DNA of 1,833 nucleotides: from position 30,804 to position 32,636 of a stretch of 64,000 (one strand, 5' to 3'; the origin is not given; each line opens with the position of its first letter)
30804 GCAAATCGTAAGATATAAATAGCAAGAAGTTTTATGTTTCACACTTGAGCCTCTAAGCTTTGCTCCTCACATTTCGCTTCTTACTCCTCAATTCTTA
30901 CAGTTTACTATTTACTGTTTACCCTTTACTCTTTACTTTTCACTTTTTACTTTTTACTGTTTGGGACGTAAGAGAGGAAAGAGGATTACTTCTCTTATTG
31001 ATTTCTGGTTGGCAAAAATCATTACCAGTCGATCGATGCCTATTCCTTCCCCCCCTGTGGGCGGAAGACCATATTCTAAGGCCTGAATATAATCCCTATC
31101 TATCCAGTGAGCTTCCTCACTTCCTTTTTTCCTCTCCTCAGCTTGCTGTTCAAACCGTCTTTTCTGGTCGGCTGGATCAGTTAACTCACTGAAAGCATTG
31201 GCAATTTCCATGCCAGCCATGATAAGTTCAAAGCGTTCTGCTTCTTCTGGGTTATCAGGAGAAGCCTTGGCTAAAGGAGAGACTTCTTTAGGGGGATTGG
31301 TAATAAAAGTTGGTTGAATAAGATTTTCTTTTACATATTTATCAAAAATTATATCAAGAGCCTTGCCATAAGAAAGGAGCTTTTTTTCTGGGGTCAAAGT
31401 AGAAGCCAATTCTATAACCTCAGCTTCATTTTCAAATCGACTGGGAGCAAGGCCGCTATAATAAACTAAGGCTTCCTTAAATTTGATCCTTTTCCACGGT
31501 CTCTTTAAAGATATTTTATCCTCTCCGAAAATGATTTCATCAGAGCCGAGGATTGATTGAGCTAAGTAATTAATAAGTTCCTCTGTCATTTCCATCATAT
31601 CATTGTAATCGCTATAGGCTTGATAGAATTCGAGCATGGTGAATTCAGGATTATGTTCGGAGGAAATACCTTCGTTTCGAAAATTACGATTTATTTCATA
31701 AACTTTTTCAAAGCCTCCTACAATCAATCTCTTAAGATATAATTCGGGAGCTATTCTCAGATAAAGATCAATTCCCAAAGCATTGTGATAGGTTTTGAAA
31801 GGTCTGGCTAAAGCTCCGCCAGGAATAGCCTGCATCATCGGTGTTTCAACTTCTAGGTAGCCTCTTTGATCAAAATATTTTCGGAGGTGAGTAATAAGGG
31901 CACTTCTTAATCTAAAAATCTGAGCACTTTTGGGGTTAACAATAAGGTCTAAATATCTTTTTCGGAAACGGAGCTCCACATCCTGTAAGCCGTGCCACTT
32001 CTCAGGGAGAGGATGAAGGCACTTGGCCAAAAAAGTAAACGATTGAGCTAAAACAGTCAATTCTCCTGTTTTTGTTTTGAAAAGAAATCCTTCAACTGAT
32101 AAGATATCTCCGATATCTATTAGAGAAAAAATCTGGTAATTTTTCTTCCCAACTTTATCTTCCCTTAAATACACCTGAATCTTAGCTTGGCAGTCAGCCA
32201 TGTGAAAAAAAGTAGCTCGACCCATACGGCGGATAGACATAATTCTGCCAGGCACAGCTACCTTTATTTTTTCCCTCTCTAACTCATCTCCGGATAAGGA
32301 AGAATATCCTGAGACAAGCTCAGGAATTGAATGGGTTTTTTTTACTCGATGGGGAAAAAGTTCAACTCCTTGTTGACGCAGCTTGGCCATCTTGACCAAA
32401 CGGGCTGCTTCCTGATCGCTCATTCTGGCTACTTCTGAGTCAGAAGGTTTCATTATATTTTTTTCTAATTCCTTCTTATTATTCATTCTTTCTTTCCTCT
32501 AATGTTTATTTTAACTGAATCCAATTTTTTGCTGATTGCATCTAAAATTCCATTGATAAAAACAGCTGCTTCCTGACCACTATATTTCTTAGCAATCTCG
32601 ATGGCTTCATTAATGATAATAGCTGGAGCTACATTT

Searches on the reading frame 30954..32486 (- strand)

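Call 83: search_protein_families(library=pfam, proteins=[window:30954-32486:-], max_evalue=0.000001)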
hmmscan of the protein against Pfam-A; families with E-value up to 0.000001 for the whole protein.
window:30954-32486:- (510 aa): 2 families
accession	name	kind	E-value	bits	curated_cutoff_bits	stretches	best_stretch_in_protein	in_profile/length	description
PF00152.25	tRNA-synt_2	-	3.1e-93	312.7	25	1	170-505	2-306/308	tRNA synthetases class II (D, K and N)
PF01336.31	tRNA_anti-codon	-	8.9e-13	48.4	27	1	77-151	2-73/75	OB-fold nucleic acid binding domain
